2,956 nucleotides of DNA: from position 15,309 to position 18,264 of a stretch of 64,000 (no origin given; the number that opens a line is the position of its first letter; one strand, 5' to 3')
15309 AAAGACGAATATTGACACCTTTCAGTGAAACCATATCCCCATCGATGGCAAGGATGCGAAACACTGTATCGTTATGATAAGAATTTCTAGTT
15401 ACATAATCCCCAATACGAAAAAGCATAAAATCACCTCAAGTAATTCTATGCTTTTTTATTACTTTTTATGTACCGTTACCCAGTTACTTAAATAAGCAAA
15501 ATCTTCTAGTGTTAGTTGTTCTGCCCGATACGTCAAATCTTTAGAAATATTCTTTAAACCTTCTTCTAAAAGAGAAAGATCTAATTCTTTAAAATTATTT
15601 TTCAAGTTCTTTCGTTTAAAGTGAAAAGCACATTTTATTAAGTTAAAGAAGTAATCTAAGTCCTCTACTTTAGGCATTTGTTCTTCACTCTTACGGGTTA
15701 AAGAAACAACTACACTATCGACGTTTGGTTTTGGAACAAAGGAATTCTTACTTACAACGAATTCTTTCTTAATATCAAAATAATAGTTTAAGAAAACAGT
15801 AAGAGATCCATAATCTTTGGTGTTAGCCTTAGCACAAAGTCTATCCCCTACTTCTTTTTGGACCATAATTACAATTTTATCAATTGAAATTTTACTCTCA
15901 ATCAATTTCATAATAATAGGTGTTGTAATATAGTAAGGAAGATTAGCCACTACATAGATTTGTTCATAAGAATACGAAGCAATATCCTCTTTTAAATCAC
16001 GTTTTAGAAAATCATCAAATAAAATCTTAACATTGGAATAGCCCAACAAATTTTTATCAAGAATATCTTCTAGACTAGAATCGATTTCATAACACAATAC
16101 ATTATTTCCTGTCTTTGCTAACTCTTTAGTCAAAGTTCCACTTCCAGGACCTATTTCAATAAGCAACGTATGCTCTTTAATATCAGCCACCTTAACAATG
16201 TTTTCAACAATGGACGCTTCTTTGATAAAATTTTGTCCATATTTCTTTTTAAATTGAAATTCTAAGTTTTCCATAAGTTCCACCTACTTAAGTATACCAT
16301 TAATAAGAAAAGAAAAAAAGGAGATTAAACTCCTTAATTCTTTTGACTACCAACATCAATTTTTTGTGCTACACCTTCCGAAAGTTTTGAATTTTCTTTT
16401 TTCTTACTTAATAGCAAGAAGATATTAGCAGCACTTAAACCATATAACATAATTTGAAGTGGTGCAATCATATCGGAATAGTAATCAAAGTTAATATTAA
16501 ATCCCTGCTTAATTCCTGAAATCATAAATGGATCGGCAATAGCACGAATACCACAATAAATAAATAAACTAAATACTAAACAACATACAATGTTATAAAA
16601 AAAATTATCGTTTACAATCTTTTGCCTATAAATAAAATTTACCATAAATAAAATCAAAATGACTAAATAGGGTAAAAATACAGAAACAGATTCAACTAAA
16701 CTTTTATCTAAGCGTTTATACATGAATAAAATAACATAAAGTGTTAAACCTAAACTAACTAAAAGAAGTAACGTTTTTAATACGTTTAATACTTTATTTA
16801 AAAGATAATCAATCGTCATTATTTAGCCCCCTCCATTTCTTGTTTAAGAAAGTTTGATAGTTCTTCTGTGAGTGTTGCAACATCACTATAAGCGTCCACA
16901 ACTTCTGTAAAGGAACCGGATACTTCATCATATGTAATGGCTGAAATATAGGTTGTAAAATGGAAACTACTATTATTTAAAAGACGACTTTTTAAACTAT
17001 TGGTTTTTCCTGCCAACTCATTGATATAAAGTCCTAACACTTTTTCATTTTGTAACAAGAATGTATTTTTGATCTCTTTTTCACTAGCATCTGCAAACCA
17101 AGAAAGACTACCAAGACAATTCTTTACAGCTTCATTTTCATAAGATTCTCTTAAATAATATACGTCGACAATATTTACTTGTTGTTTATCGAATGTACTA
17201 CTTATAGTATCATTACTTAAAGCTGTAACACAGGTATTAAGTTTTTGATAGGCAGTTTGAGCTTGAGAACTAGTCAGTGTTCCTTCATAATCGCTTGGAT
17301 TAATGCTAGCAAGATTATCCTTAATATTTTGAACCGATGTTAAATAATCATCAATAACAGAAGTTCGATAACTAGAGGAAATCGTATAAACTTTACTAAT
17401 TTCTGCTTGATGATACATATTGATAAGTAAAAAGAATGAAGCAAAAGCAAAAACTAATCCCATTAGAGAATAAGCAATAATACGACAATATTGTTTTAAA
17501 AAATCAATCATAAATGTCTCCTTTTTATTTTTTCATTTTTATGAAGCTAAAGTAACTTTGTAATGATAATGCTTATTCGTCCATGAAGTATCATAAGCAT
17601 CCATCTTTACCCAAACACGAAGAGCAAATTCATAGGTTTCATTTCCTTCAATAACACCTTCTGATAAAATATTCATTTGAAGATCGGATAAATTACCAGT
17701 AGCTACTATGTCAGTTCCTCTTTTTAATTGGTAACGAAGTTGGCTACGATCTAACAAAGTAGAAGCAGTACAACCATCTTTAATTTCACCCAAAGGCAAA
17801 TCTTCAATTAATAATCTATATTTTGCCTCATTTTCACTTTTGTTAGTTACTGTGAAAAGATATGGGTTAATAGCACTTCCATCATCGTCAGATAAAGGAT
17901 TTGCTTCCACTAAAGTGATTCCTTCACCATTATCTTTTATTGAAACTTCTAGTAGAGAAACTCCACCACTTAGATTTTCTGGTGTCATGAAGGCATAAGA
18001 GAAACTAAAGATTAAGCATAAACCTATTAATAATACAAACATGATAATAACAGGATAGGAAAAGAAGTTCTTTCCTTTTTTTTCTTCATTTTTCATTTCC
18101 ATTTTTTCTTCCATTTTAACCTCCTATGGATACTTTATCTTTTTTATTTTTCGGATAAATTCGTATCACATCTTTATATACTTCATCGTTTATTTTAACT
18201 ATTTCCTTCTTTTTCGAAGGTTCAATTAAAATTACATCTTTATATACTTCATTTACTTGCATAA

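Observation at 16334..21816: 5.5-kb SipW signal-peptidase cluster with four paralogous secreted proteins inserted between yabE-like gene and rsmA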

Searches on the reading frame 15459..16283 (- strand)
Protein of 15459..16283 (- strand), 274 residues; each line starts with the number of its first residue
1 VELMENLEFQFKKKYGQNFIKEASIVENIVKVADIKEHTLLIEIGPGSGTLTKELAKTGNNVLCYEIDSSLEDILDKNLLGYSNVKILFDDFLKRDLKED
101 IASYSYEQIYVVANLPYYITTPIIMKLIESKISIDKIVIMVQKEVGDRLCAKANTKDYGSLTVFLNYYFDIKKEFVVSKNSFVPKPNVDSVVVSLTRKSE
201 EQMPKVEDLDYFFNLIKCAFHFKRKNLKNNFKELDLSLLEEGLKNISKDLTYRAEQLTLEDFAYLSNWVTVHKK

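Call 3: search_protein_families(library=pfam, proteins=[window:15459-16283:-], max_evalue=1)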
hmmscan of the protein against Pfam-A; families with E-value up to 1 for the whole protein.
window:15459-16283:- (274 aa): 8 families
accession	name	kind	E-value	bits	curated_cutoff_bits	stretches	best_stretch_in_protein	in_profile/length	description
PF00398.26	RrnaAD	-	7.2e-61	206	24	1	9-234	2-226/263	Ribosomal RNA adenine dimethylase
PF19517.4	DUF6050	-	0.0023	18.7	27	0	136-177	18-59/116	Family of unknown function (DUF6050)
PF08242.18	Methyltransf_12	-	0.0029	18.8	30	1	42-109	1-69/98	Methyltransferase domain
PF13649.12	Methyltransf_25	-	0.031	15.4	27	1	42-98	2-59/97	Methyltransferase domain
PF13489.12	Methyltransf_23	-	0.04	14.1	27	1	30-83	14-61/164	Methyltransferase domain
PF02390.23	Methyltransf_4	-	0.046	13.6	24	1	39-112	3-79/173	Putative methyltransferase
PF05206.20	TRM13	-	0.053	13.5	26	1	21-60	2-41/257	Methyltransferase TRM13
PF08241.18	Methyltransf_11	-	0.11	13.6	21.2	1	43-76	2-35/95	Methyltransferase domain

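Call 4: search_protein_families(library=ncbifam, proteins=[window:15459-16283:-], max_evalue=1)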
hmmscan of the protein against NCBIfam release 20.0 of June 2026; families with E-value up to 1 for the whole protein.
window:15459-16283:- (274 aa): 32 families (the best 25 are shown)
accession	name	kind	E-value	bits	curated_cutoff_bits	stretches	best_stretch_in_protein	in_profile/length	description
TIGR00755.1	ksgA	equivalog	1.2e-75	254.1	171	1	9-268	1-255/256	16S rRNA (adenine(1518)-N(6)/adenine(1519)-N(6))-dimethyltransferase RsmA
NF000499.2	Erm23S_rRNA_broad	equivalog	6.2e-46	156.8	212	1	16-262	2-237/244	23S ribosomal RNA methyltransferase Erm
NF011486.0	PRK14896.1-1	equivalog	1.7e-27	96.2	450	1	17-267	28-274/284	16S ribosomal RNA methyltransferase A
NF000337.1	erm_SHROVE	exception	4.8e-27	94.9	320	1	12-228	3-208/248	ErmE/ErmH/ErmO/ErmR family 23S rRNA (adenine(2058)-N(6))-methyltransferase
NF012219.1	erm_C_23S_MT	exception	5.4e-20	72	530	1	14-234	7-215/244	23S rRNA (adenine(2058)-N(6))-methyltransferase Erm(C)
NF045543.1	erm_G_23S_MT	exception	1e-19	71.3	515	1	14-231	7-212/244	23S rRNA (adenine(2058)-N(6))-methyltransferase Erm(G)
NF012222.1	erm_A_23S_MT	exception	4.3e-19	69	475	1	13-199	6-180/243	23S rRNA (adenine(2058)-N(6))-methyltransferase Erm(A)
NF000077.1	Erm42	exception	9.3e-19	67.8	600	1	10-223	13-216/303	23S rRNA (adenine(2058)-N(6))-methyltransferase Erm(42)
NF012220.1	erm_B_23S_MT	exception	9.5e-19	67.9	525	1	13-232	5-212/245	23S rRNA (adenine(2058)-N(6))-methyltransferase Erm(B)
NF012223.0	erm_F_23S_MT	exception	1.1e-17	64.3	575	1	15-200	11-187/266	23S rRNA (adenine(2058)-N(6))-methyltransferase Erm(F)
NF011489.0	PRK14896.1-5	equivalog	5.3e-17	62.1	236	1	14-238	2-191/217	16S ribosomal RNA methyltransferase A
NF042988.1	Erm46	exception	5.8e-17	61.8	503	1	13-210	9-192/255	23S rRNA (adenine(2058)-N(6))-methyltransferase Erm(46)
NF042938.1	Erm55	exception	6e-16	58.3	525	1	13-204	9-186/270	23S rRNA (adenine(2058)-N(6))-methyltransferase Erm(55)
NF000411.1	Erm45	exception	4.7e-15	56.1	525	1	13-209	5-189/245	23S rRNA (adenine(2058)-N(6))-methyltransferase Erm(45)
NF012218.0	erm_38_23S_MT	exception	8.8e-14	51.2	800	1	12-219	8-208/386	23S rRNA (adenine(2058)-N(6))-methyltransferase Erm(38)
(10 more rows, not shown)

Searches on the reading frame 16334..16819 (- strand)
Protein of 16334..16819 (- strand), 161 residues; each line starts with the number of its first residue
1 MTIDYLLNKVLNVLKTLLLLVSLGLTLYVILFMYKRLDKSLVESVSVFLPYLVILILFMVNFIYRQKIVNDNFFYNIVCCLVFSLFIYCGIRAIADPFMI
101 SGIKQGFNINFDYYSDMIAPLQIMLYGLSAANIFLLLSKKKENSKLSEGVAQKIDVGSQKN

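Call 3: search_protein_families(library=pfam, proteins=[window:16334-16819:-], max_evalue=1)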
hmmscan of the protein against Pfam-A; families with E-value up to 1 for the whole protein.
window:16334-16819:- (161 aa): 1 family
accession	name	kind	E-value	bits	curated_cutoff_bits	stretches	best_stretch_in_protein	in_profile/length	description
PF07907.16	YibE_F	-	0.2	11.6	27.2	1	15-134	19-131/241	YibE/F-like protein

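Call 4: search_protein_families(library=ncbifam, proteins=[window:16334-16819:-], max_evalue=1)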
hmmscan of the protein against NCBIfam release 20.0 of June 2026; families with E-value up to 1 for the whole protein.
window:16334-16819:- (161 aa): 0 families

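Call 70: search_protein_families(library=pfam, alignment_id=A7, max_evalue=10)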
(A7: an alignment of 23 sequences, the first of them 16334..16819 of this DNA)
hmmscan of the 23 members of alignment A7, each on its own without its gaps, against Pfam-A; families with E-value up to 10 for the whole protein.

A. member 1, window:16334-16819:- (161 aa): 3 families
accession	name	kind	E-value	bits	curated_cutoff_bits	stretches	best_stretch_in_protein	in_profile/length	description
PF07907.16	YibE_F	-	0.2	11.6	27.2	1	15-134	19-131/241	YibE/F-like protein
PF09925.14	DUF2157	-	1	9.5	32.4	1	12-88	63-138/146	Predicted membrane protein (DUF2157)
PF09843.14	DUF2070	-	1.2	7.8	30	1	16-100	101-181/561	Predicted membrane protein (DUF2070)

B. families by the number of members that match (of 23 scanned): 39 families (the first 25 are shown)
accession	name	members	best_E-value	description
PF09843.14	DUF2070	8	0.21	Predicted membrane protein (DUF2070)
PF08592.16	Anthrone_oxy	7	0.031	Anthrone oxygenase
PF05297.16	Herpes_LMP1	6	0.58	Herpesvirus latent membrane protein 1 (LMP1)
PF03595.22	SLAC1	4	0.0062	Voltage-dependent anion channel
PF24985.1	DUF7775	3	0.074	Domain of unknown function (DUF7775)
PF09925.14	DUF2157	3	0.092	Predicted membrane protein (DUF2157)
PF07786.18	HGSNAT_cat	2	0.00084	Heparan-alpha-glucosaminide N-acetyltransferase, catalytic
PF07907.16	YibE_F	2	0.0051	YibE/F-like protein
PF06532.16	NrsF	2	0.032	Negative regulator of sigma F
PF14126.11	DUF4293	2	0.25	Domain of unknown function (DUF4293)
PF08285.16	DPM3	2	0.46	Dolichol-phosphate mannosyltransferase subunit 3 (DPM3)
PF11877.13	DUF3397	2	0.59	Protein of unknown function (DUF3397)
PF04341.17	DUF485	2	1.2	Protein of unknown function, DUF485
PF06800.18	Sugar_transport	1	0.003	Sugar transport protein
PF15179.11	Myc_target_1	1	0.0074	Myc target protein 1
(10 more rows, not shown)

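Call 72: search_protein_families(library=phrogs, proteins=[window:16334-16819:-], max_evalue=0.01)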
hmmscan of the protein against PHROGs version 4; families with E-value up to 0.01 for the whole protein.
window:16334-16819:- (161 aa): 0 families

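Call 73: search_protein_families(library=padloc, proteins=[window:16334-16819:-], max_evalue=0.01)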
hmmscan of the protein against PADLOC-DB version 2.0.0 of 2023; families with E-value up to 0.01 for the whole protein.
window:16334-16819:- (161 aa): 0 families

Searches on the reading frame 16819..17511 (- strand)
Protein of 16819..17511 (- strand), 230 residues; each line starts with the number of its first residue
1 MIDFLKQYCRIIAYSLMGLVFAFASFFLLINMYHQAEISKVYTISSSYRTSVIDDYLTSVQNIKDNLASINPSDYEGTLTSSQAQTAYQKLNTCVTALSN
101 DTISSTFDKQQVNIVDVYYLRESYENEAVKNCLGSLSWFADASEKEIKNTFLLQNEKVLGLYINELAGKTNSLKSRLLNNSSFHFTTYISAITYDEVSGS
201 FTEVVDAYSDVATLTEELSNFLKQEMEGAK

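Call 3: search_protein_families(library=pfam, proteins=[window:16819-17511:-], max_evalue=1)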
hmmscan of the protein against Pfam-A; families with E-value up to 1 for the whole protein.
window:16819-17511:- (230 aa): 2 families
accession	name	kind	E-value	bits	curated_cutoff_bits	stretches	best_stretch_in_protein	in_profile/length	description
PF22727.1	NCH2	-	0.097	13.3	27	1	59-153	4-95/96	NACHT C-terminal Helical domain 2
PF23153.1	Aip3p_Bud6_N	-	0.32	11.7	27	0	163-223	4-64/109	Aip3p/Bud6 N-terminal domain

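Call 4: search_protein_families(library=ncbifam, proteins=[window:16819-17511:-], max_evalue=1)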
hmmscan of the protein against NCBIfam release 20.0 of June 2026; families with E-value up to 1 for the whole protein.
window:16819-17511:- (230 aa): 0 families

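Call 33: find_homologous_proteins(query=window:16819-17511:-)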
Query window:16819-17511:- (230 aa): 8 proteins with E <= 0.001 among 277 candidates.
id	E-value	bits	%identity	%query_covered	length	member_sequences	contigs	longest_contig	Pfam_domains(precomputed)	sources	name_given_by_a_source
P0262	3.1e-141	486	100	100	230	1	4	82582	-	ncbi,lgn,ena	-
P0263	8.2e-118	409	85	100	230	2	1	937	-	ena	-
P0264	3.5e-57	212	47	100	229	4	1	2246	-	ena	-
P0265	3.1e-55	205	45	100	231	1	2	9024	-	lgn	-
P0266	1.9e-54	203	45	99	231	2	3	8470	-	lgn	-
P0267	4.8e-51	191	43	100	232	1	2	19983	-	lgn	-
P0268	1.8e-43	167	42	99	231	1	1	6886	-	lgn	-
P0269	2.3e-37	147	36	99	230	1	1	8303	-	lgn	-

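Call 36: find_homologous_proteins(query=A3)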
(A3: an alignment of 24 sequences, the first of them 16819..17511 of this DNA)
Query A3 (24 sequences) (230 aa, profile of the alignment): 321 proteins with E <= 0.001 among 3888 candidates; the best 120 are listed.
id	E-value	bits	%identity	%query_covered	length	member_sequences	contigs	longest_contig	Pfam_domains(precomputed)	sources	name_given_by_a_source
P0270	6.8e-83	296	29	58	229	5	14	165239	-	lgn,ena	-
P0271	4.4e-82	293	25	100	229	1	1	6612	-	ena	-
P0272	4.7e-82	293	26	100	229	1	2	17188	-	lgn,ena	-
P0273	9.5e-82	292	26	98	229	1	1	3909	-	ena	-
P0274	1.0e-81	292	26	100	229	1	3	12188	-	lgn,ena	-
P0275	1.0e-81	292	26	100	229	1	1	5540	-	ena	-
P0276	1.1e-81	292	26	100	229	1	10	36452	-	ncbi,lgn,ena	-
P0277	1.1e-81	292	26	100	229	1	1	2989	-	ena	-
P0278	1.1e-81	292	26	100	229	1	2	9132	-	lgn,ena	-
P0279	1.3e-81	291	26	100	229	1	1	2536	-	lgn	-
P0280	1.5e-81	291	25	100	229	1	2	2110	-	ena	-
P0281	1.5e-81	291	25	98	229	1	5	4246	-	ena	-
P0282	1.9e-81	291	25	100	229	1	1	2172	-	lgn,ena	-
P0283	2.1e-81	291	25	100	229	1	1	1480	-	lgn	-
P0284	2.6e-81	290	24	100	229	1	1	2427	-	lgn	-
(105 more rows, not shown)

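Call 48: predict_structure(alignment_id=A4)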
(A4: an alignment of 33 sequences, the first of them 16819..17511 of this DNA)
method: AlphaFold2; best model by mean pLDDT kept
length: 230 residues; sequences in the alignment: 33
mean_pLDDT: 86.6   pTM: 0.79
mean pLDDT of the five models: 86.6, 85.3, 85.1, 84.0, 83.1
residues with pLDDT >= 90: 122; 70-90: 89; 50-70: 18; < 50: 1
segments of 3 or more residues with pLDDT < 50: none
pLDDT, mean of each block of 10 residues (from residue 1): 88 93 89 77 88 93 92 77 91 95 92 90 95 94 87 91 94 77 52 73 94 96 77
secondary structure, 60 per line:
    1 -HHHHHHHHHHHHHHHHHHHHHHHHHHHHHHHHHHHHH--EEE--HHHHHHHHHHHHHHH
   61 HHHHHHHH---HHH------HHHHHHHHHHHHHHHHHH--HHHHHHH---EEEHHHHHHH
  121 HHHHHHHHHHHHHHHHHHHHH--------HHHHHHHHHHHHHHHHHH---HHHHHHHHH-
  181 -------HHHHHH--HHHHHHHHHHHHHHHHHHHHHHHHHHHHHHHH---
elements in order: H2-38 E41-43 H46-68 H81-98 H101-107 E111-113 H114-141 H150-167 H171-179 H188-193 H196-227

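Call 57: find_encoding_contigs(protein=P0262, flank=3000, max_places=3)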
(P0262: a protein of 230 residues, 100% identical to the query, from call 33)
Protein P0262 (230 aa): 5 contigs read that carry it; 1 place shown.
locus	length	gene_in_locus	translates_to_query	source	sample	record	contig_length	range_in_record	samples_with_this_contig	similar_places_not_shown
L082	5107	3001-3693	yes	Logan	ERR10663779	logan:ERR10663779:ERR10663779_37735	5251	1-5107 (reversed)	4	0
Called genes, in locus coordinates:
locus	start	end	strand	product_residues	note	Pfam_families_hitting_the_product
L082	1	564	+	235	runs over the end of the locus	?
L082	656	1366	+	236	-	-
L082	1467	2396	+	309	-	-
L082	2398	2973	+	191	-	-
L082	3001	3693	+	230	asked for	-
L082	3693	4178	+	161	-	-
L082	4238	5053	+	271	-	PF00398:RrnaAD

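Call 71: search_protein_families(library=pfam, alignment_id=A3, max_evalue=10)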
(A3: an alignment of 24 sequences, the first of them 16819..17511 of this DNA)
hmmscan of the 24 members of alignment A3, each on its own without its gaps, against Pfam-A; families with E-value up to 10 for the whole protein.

A. member 1, window:16819-17511:- (230 aa): 2 families
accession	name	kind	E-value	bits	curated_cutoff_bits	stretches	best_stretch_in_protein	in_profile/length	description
PF22727.1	NCH2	-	0.097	13.3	27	1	59-153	4-95/96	NACHT C-terminal Helical domain 2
PF23153.1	Aip3p_Bud6_N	-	0.32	11.7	27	1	163-223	4-64/109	Aip3p/Bud6 N-terminal domain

B. families by the number of members that match (of 24 scanned): 38 families (the first 25 are shown)
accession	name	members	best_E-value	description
PF09326.16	NADH_dhqG_C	2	0.0048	NADH-ubiquinone oxidoreductase subunit G, C-terminal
PF20110.4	DUF6500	2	0.28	Family of unknown function (DUF6500)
PF14396.12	CFTR_R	1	0.0092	Cystic fibrosis TM conductance regulator (CFTR), regulator domain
PF22538.1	HexPS-like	1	0.014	Hexaprenyl diphosphate synthase, small subunit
PF24229.1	Phage_TreK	1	0.016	Staphylococcus phage terminal repeat-encoded protein TreK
PF13315.11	DUF4085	1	0.023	Protein of unknown function (DUF4085)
PF22427.2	SMMA_C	1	0.027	Maltogenic amylase, C-terminal domain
PF02936.19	COX4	1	0.035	Cytochrome c oxidase subunit IV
PF21409.3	Ski2_beta-barrel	1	0.038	Ski2, beta-barrel domain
PF23116.1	HHD_RTEL1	1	0.041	RTEL1, HHD domain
PF25792.1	BREX_BrxC_helical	1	0.044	BREX ATP-binding protein BrxC alpha helical domain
PF18122.6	APC1_C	1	0.05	Anaphase-promoting complex sub unit 1 C-terminal domain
PF08938.16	HBS1_N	1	0.05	HBS1 N-terminus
PF09670.15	Cas_Cas02710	1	0.06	Csm6 HEPN domain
PF13567.11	DUF4131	1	0.065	Domain of unknown function (DUF4131)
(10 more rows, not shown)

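Call 72: search_protein_families(library=phrogs, proteins=[window:16819-17511:-], max_evalue=0.01)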
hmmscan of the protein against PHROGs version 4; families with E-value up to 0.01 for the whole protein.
window:16819-17511:- (230 aa): 0 families

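Call 73: search_protein_families(library=padloc, proteins=[window:16819-17511:-], max_evalue=0.01)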
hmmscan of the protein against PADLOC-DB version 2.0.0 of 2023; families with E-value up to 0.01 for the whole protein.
window:16819-17511:- (230 aa): 0 families

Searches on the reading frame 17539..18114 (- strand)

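Call 3: search_protein_families(library=pfam, proteins=[window:17539-18114:-], max_evalue=1)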
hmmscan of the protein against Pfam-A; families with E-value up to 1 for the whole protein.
window:17539-18114:- (191 aa): 2 families
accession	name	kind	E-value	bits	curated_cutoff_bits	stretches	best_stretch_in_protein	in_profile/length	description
PF11614.14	FixG_C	-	0.005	17.4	25.6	1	76-111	26-61/119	IG-like fold at C-terminal of FixG, putative oxidoreductase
PF23919.1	DUF7258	-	0.21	12.2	27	1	149-189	22-61/76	Domain of unknown function (DUF7258)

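Call 4: search_protein_families(library=ncbifam, proteins=[window:17539-18114:-], max_evalue=1)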
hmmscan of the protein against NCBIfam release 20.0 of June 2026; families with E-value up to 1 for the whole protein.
window:17539-18114:- (191 aa): 0 families

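Call 72: search_protein_families(library=phrogs, proteins=[window:17539-18114:-], max_evalue=0.01)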
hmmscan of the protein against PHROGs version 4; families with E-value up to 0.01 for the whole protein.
window:17539-18114:- (191 aa): 0 families

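Call 73: search_protein_families(library=padloc, proteins=[window:17539-18114:-], max_evalue=0.01)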
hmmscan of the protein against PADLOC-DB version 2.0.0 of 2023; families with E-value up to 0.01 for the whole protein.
window:17539-18114:- (191 aa): 0 families
